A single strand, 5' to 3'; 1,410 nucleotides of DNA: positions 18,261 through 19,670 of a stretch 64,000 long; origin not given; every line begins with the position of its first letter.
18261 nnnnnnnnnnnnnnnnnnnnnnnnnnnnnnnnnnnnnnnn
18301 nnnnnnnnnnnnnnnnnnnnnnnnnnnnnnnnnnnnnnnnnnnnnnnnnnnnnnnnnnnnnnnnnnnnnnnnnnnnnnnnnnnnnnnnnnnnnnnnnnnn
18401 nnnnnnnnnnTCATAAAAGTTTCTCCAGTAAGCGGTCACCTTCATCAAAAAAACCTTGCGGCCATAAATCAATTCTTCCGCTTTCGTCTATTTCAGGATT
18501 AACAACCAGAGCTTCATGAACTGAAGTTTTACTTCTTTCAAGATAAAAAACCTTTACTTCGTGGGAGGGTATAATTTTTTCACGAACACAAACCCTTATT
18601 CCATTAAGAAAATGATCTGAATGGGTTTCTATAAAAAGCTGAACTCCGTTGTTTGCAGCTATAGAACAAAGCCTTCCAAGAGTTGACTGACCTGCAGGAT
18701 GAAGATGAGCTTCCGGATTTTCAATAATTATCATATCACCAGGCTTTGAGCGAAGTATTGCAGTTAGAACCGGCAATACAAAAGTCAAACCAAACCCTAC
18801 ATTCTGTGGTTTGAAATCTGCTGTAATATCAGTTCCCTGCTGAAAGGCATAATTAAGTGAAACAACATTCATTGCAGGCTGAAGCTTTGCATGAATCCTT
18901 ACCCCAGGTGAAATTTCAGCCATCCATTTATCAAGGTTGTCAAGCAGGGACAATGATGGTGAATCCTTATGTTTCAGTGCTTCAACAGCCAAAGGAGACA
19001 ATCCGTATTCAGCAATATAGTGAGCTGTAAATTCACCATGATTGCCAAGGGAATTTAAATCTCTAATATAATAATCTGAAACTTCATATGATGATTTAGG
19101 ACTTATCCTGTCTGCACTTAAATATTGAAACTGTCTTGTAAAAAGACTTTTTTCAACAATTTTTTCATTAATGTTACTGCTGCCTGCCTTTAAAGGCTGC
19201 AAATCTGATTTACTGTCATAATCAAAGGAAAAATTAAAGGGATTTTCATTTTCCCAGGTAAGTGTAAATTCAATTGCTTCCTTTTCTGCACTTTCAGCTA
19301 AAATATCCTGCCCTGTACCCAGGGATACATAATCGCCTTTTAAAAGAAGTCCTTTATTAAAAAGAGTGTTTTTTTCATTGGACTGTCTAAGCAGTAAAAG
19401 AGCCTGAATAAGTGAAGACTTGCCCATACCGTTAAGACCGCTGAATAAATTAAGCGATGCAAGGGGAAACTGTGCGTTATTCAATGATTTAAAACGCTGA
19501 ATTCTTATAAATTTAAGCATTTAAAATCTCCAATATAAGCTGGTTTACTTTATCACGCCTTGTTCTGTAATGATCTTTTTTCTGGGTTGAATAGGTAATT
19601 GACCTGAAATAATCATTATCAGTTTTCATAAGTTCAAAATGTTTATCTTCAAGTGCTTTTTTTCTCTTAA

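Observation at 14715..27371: Seven-gene, translationally coupled methylase/ATPase/helicase operon: candidate composite anti-phage system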

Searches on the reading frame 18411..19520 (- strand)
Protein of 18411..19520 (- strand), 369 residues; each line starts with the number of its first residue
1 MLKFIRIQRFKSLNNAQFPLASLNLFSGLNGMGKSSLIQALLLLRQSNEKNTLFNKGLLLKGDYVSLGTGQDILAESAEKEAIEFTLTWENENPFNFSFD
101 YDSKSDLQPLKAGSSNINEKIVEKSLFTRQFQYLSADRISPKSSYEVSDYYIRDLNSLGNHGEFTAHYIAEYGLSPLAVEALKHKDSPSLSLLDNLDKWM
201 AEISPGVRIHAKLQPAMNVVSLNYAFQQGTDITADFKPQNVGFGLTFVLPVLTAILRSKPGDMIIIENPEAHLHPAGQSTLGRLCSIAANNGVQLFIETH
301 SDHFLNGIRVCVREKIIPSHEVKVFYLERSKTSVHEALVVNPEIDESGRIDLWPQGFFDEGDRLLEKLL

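Call 3: search_protein_families(library=pfam, proteins=[window:18411-19520:-], max_evalue=0.01)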
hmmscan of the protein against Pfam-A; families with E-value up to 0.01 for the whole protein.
window:18411-19520:- (369 aa): 7 families
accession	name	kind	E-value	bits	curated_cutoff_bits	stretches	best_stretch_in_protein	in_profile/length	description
PF13175.12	AAA_15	-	2.9e-20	73.7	32.1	2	223-304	279-373/374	AAA ATPase domain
PF13304.12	AAA_21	-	1.5e-19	71.6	27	1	25-306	3-304/304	AAA domain, putative AbiEii toxin, Type IV TA system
PF12476.13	DUF3696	-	1.9e-13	50.9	22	1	317-368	1-52/52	Protein of unknown function (DUF3696)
PF02463.25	SMC_N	-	2.4e-06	27.6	40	1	1-43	1-47/220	RecF/RecN/SMC N terminal domain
PF13476.12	AAA_23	-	2.5e-05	25.5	27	1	5-93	2-83/201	AAA domain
PF11398.14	DUF2813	-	0.00011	22.1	21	0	2-52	3-53/372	Protein of unknown function (DUF2813)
PF13555.12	AAA_29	-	0.0037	17.4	27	1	10-56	12-56/61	P-loop containing region of AAA domain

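Call 4: search_protein_families(library=padloc, proteins=[window:18411-19520:-], max_evalue=0.01)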
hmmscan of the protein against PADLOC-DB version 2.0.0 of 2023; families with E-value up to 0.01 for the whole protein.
window:18411-19520:- (369 aa): 109 families (the best 25 are shown)
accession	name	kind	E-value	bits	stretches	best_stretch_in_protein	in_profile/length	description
PDLC03878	NsnB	-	4.3e-115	383.1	1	1-369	1-343/345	-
PDLC04148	HEC-03B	-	7.8e-36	122.1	2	233-361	311-435/458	-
PDLC04707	PDC-M55A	-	9.5e-26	88.7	1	124-360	181-401/421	-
PDLC02979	AriA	-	3.5e-24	84.3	2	128-305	196-373/373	-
PDLC02980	AriA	-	1.4e-19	69.2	1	23-306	1-304/304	-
PDLC04175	HEC-01A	-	8.4e-18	62.5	2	2-107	6-103/363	-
PDLC04176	HEC-01A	-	5.8e-16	56.8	2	199-303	216-319/371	-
PDLC04178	HEC-01A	-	8.2e-16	56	2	190-306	214-332/399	-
PDLC04393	PDC-M07A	-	3.9e-15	53.8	2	1-107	1-108/435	-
PDLC02336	AbiLi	-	1.4e-14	52.5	1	1-335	1-320/340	AbiLi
PDLC04391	PDC-M07A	-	4.3e-14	50.3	2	1-108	1-109/412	-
PDLC04177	HEC-01A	-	9.4e-14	49.2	2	249-309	285-344/393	-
PDLC04392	PDC-M07A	-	3e-13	47.6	2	1-105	1-105/432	-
PDLC04033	PD-T4-4_A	-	3.3e-13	47.6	1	257-307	322-372/460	-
PDLC04144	HEC-01B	-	2e-12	44.9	2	144-360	186-391/395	-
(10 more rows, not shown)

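Call 22: search_protein_families(library=ncbifam, proteins=[window:18411-19520:-], max_evalue=0.001)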
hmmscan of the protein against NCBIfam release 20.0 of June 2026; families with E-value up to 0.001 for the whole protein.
window:18411-19520:- (369 aa): 4 families
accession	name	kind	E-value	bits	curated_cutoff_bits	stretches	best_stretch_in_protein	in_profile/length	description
NF047739.1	antiphage_MADS3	equivalog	8.9e-08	31.7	420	1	1-49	1-49/427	methylation-associated defense system AAA family ATPase MAD3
TIGR00611.2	recf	equivalog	1.4e-05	24.4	172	1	3-45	2-45/339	DNA replication/repair protein RecF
NF041760.1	PtuA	equivalog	6.1e-05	22.1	500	0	2-98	52-143/524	retron Ec78 anti-phage system effector ATPase PtuA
NF038234.1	retron_eff_Eco8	equivalog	0.00081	18.1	250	0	2-43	3-45/679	retron Eco8 family effector endonuclease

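Call 39: find_related_loci(query=A2, collection=metagenome_contigs, flank=8000)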
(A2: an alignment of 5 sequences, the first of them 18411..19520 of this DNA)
Query A2 (369 aa) in metagenome_contigs; peptide patterns used: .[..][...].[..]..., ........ (x = any residue, [..] = any of these).
342 stretches matched a pattern; 78 encode a relative of the query (tblastn E <= 1e-3); 78 distinct loci.
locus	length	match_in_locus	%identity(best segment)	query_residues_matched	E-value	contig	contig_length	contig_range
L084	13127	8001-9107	82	1-369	0e+0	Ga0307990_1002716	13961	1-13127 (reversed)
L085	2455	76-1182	80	1-369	0e+0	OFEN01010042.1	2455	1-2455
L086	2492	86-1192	80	1-369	0e+0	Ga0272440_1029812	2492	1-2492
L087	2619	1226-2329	79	1-369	0e+0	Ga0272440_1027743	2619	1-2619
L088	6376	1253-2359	83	1-369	0e+0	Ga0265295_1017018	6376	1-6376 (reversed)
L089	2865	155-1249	79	1-369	0e+0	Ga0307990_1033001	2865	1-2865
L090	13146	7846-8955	80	1-369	0e+0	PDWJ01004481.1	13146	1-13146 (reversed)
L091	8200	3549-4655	79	1-369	0e+0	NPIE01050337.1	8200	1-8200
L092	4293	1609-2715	77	1-369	0e+0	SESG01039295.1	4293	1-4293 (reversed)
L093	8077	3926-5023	73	1-369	0e+0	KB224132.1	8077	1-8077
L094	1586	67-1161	72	1-369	0e+0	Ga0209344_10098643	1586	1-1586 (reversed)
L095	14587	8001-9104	70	1-369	1e-179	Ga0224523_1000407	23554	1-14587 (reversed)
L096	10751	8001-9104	70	1-369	1e-179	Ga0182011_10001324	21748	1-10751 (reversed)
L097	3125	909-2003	71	1-369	0e+0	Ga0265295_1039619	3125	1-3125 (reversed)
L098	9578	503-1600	71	1-369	8e-179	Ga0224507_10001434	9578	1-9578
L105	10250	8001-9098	67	1-369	1e-172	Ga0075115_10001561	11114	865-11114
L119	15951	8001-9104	57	2-369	3e-142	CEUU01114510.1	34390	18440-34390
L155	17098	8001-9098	44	1-369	8e-97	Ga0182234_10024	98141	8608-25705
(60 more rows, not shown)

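Call 43: search_protein_families(library=pfam, proteins=[L119:2017-4437:+, L119:4425-5474:+, L119:5464-6882:+, L119:10490-11623:+, L119:11761-14853:+, L095:3-2411:+, L095:2427-4928:+, L095:5672-6805:+, L105:5182-6492:+, L155:2708-4669:+], max_evalue=0.00001)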
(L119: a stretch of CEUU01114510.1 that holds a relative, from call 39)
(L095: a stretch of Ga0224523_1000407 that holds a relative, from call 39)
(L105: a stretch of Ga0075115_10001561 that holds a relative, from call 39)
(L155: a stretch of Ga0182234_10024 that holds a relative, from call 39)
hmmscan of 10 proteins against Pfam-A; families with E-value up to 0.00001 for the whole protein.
L119:2017-4437:+ (806 aa): 2 families
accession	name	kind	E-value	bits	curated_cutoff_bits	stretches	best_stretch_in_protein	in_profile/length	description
PF02384.22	N6_Mtase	-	3.7e-103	345.6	20.4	1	135-443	3-309/311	N-6 DNA Methylase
PF12161.14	HsdM_N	-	2.6e-17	64.2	24.5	1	10-121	3-134/135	HsdM N-terminal domain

L119:4425-5474:+ (349 aa): 2 families
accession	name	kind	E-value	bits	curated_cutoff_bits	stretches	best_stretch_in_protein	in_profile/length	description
PF06250.17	YhcG_C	-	1.3e-56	191.2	32.5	1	179-332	2-156/157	YhcG PDDEXK nuclease domain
PF17761.7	DUF1016_N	-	2.3e-45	154.5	32.8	1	19-152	2-137/137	DUF1016 N-terminal domain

L119:5464-6882:+ (472 aa): 1 family
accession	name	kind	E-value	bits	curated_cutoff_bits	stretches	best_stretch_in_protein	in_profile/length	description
PF01420.25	Methylase_S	-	5.8e-24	85.6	22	2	43-229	1-166/168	Type I restriction modification DNA specificity domain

L119:10490-11623:+ (377 aa): 1 family
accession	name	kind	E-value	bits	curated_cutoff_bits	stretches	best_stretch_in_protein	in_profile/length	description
PF13749.12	HATPase_c_4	-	6.2e-21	74.6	26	1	210-291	1-86/89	Putative ATP-dependent DNA helicase recG C-terminal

L119:11761-14853:+ (1030 aa): 4 families
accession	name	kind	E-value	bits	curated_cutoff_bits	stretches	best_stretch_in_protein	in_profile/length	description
PF18766.7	SWI2_SNF2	-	5.2e-71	239.2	26.7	1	255-486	2-217/221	SWI2/SNF2 ATPase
PF04313.20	HSDR_N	-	5.5e-42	144.3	25.1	1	6-202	2-197/198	Type I restriction enzyme R protein N terminus (HSDR_N)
PF22679.2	T1R_D3-like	-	3.2e-37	128.8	27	1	532-685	4-158/158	Type I restriction enzyme subunit R domain 3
PF04851.21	ResIII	-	2.5e-19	70.2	22.5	1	251-422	4-162/164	Type III restriction enzyme, res subunit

L095:3-2411:+ (802 aa): 4 families
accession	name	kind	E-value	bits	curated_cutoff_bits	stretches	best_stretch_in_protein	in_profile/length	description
PF04851.21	ResIII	-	1.1e-38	133.2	22.5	1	149-301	4-163/164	Type III restriction enzyme, res subunit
PF18766.7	SWI2_SNF2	-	1.8e-15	57.6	26.7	1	152-301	1-156/221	SWI2/SNF2 ATPase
PF00270.35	DEAD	-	3.2e-12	46.9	26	1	152-302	3-162/167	DEAD/DEAH box helicase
PF04313.20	HSDR_N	-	5.7e-06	26.8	25.1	0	15-80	122-195/198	Type I restriction enzyme R protein N terminus (HSDR_N)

L095:2427-4928:+ (833 aa): 4 families
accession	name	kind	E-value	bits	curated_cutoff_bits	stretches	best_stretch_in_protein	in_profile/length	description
PF02384.22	N6_Mtase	-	3.8e-50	171.4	20.4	1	133-452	4-305/311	N-6 DNA Methylase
PF01420.25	Methylase_S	-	3.2e-32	112.5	22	2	648-803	4-150/168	Type I restriction modification DNA specificity domain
PF01170.24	UPF0020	-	3.9e-07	30.4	22.3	1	165-331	20-183/197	RMKL-like, methyltransferase domain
PF07669.17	Eco57I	-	8.2e-06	26.5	25.3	0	248-344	69-165/171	Eco57I restriction-modification methylase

L095:5672-6805:+ (377 aa): 1 family
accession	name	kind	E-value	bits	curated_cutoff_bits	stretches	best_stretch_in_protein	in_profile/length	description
PF14082.12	SduA_C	-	1.4e-17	64.8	27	1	204-349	2-159/159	Shedu protein SduA, C-terminal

L105:5182-6492:+ (436 aa): 2 families
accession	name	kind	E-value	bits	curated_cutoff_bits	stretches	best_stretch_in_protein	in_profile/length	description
PF10509.15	GalKase_gal_bdg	-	3e-16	59.2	23.1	1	48-97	2-47/49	Galactokinase galactose-binding signature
PF00288.32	GHMP_kinases_N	-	8.9e-16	58.3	22.3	1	137-225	2-87/87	GHMP kinases N terminal domain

L155:2708-4669:+ (653 aa): 6 families
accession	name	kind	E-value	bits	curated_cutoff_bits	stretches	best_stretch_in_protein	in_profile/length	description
PF09334.17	tRNA-synt_1g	-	2.8e-117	392.2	20.1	1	6-363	1-390/391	tRNA synthetases class I (M)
PF00133.28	tRNA-synt_1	-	2.9e-41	142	22.7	2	5-221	24-245/414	tRNA synthetases class I (I, L, M and V)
PF01588.26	tRNA_bind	-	2.4e-25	88.9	27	1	558-650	1-95/96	Putative tRNA binding domain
PF01406.26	tRNA-synt_1e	-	2e-15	57.4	27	1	7-122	13-125/301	tRNA synthetases class I (C) catalytic domain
PF08264.19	Anticodon_1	-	1.5e-08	35.1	25.1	1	385-535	1-143/148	Anticodon-binding domain of tRNA ligase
PF19303.5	Anticodon_3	-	5.4e-08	33.3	23.5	1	375-516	1-139/152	Anticodon binding domain of methionyl tRNA ligase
